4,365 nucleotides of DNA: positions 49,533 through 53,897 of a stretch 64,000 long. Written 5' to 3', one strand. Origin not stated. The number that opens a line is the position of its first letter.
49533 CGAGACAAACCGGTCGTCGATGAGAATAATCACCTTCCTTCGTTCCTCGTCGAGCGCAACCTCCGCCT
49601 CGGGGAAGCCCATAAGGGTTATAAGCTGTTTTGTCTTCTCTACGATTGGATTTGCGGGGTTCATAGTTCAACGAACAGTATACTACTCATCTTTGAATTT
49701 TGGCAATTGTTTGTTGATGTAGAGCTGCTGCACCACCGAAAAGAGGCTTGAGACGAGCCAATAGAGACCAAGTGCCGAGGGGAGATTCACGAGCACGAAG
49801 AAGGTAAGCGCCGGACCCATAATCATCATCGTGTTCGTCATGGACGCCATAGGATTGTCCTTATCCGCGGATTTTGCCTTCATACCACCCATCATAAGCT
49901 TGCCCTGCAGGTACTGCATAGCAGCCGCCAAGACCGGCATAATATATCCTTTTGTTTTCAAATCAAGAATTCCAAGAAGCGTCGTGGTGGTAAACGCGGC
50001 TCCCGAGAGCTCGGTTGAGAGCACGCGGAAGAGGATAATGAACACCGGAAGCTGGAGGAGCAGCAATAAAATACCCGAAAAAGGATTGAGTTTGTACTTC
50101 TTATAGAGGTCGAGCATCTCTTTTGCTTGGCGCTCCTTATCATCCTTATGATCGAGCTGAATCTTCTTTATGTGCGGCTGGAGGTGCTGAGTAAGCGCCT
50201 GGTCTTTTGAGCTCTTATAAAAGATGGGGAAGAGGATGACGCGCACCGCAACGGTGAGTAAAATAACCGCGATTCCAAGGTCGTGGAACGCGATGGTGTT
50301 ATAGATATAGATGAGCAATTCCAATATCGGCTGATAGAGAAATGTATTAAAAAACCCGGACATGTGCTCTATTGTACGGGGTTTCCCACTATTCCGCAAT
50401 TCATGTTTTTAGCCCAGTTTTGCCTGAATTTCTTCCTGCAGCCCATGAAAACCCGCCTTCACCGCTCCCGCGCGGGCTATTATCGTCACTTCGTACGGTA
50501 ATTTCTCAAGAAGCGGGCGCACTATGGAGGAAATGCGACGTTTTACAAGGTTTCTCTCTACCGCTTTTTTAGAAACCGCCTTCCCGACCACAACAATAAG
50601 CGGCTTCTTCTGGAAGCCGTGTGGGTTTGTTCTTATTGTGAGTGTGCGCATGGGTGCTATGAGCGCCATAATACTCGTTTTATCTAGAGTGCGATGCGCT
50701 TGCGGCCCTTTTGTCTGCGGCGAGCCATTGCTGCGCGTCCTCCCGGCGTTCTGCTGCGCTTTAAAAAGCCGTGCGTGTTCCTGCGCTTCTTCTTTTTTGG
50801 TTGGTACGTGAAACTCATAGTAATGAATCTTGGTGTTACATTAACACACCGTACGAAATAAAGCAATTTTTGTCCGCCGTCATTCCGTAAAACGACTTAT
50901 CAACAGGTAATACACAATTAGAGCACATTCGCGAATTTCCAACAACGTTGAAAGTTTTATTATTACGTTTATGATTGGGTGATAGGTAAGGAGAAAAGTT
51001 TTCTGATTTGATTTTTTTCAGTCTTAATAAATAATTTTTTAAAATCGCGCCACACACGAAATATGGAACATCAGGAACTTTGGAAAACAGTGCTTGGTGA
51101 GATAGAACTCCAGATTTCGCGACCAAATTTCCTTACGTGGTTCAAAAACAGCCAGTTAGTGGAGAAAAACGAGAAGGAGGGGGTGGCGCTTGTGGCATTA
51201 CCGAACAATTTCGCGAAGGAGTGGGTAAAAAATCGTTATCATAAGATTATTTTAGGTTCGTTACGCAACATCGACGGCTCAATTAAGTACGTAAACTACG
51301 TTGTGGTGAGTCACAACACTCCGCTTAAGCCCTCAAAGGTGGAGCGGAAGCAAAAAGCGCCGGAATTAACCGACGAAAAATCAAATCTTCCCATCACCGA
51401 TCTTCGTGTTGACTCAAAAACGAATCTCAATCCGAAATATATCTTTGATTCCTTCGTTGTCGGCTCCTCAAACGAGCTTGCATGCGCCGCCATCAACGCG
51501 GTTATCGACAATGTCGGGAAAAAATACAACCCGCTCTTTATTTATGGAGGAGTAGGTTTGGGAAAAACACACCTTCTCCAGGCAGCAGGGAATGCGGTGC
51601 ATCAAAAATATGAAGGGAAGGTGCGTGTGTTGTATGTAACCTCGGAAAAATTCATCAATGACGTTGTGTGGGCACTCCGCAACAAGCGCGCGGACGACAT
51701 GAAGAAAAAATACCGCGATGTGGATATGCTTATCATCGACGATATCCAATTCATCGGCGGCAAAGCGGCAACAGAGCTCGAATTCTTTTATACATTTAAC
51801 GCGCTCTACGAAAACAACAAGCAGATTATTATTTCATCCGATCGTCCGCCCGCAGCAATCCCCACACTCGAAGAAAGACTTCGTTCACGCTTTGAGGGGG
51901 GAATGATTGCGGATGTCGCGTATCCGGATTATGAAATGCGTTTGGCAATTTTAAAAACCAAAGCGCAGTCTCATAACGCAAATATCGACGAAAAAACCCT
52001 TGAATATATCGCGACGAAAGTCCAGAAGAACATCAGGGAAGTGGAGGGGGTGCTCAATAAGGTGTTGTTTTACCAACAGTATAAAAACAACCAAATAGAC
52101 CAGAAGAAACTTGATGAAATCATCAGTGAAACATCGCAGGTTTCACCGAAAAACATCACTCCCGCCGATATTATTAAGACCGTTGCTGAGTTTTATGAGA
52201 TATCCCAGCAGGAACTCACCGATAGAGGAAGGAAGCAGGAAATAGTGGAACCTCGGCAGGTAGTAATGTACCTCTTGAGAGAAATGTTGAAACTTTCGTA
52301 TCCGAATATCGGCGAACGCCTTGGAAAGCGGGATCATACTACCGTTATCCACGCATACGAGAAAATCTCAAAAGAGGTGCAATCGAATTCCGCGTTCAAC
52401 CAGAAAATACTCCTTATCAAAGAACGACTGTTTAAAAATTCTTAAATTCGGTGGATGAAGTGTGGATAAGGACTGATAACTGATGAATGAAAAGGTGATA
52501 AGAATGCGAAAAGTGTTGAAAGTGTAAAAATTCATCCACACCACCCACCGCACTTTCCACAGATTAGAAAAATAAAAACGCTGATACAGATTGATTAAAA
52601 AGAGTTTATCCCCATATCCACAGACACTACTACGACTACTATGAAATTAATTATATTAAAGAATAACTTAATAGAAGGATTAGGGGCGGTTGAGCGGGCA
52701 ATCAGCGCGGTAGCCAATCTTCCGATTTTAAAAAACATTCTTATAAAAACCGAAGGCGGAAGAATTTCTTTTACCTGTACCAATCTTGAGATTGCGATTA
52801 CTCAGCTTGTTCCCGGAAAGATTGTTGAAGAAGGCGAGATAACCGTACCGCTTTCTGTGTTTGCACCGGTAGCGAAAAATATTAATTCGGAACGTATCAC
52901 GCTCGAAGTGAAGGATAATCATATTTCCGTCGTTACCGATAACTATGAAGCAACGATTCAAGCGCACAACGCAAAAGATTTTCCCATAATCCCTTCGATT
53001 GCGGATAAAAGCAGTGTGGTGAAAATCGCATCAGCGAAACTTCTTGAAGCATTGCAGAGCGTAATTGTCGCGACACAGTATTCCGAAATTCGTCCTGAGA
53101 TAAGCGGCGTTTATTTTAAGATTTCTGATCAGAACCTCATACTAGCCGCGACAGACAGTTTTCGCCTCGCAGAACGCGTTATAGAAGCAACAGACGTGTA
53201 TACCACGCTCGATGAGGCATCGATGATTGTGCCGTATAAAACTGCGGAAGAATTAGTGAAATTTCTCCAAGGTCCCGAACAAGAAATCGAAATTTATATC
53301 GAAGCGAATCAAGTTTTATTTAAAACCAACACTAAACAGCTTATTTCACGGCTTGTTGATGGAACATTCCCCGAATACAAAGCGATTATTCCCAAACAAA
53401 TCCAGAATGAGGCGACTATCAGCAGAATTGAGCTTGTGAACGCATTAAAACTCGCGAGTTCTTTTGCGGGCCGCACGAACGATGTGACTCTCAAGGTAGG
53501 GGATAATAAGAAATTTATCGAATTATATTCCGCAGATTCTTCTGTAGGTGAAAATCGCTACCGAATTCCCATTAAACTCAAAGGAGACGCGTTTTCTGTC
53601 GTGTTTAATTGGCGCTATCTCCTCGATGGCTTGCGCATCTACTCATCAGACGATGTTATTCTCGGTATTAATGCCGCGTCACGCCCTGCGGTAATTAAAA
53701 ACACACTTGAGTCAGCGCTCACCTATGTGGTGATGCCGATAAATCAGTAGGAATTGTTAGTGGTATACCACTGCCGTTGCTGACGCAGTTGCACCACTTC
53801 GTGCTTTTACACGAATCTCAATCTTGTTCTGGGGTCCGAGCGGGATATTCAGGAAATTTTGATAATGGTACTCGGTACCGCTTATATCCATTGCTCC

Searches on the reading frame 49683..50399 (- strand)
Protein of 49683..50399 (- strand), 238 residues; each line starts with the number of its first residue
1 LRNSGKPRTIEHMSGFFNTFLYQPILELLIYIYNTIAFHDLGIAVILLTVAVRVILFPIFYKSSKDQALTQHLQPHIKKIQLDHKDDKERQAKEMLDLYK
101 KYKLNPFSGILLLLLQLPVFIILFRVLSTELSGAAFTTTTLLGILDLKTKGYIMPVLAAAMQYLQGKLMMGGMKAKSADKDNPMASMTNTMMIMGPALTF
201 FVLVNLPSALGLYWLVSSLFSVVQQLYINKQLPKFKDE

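Call 71: search_protein_families(library=pfam, proteins=[window:49683-50399:-], max_evalue=0.001)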
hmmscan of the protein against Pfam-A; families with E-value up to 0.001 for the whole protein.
window:49683-50399:- (238 aa): 1 family
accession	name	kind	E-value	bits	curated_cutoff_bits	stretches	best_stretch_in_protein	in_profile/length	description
PF02096.25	60KD_IMP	-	2.5e-46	158.1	35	1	42-230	2-163/163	60Kd inner membrane protein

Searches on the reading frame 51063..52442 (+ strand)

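Call 71: search_protein_families(library=pfam, proteins=[window:51063-52442:+], max_evalue=0.001)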
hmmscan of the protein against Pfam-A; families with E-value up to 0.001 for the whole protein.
window:51063-52442:+ (460 aa): 6 families
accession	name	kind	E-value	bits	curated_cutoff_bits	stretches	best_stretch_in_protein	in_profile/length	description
PF00308.24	Bac_DnaA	-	1.5e-64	217.5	23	1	122-283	1-161/162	Bacterial DnaA ATPAse domain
PF08299.17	Bac_DnaA_C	-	2.5e-28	98.4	31.5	1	368-435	2-69/69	Bacterial dnaA protein helix-turn-helix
PF11638.13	DnaA_N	-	1.9e-13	50.3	24.6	1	4-67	1-63/65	DnaA N-terminal domain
PF01695.23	IstB_IS21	-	1.9e-07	31.3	24.1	1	152-261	90-194/238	IstB-like ATP binding protein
PF13401.12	AAA_22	-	0.0001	23.1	27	0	157-232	7-97/130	AAA domain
PF00004.35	AAA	-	0.0008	20.3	21.2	0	159-277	2-127/131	ATPase family associated with various cellular activities (AAA)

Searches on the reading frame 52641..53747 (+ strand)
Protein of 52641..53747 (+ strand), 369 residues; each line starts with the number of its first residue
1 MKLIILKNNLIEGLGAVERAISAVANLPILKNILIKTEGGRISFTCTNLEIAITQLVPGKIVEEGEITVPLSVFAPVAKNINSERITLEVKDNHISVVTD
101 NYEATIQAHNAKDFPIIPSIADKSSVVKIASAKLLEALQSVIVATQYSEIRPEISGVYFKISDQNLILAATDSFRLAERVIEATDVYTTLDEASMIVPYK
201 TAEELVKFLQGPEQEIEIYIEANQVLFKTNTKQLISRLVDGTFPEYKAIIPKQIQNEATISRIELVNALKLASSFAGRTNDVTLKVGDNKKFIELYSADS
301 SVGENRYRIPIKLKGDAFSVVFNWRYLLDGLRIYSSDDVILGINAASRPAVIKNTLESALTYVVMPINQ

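Call 71: search_protein_families(library=pfam, proteins=[window:52641-53747:+], max_evalue=0.001)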
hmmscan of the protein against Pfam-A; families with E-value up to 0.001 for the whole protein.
window:52641-53747:+ (369 aa): 3 families
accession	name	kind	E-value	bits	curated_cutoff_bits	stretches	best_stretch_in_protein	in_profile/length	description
PF02767.21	DNA_pol3_beta_2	-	1e-29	103.6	27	1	129-245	2-116/116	DNA polymerase III beta subunit, central domain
PF00712.24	DNA_pol3_beta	-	1.1e-27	97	24.4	2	1-118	1-120/120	DNA polymerase III beta subunit, N-terminal domain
PF02768.20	DNA_pol3_beta_3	-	4.1e-19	69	27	1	248-367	2-120/121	DNA polymerase III beta subunit, C-terminal domain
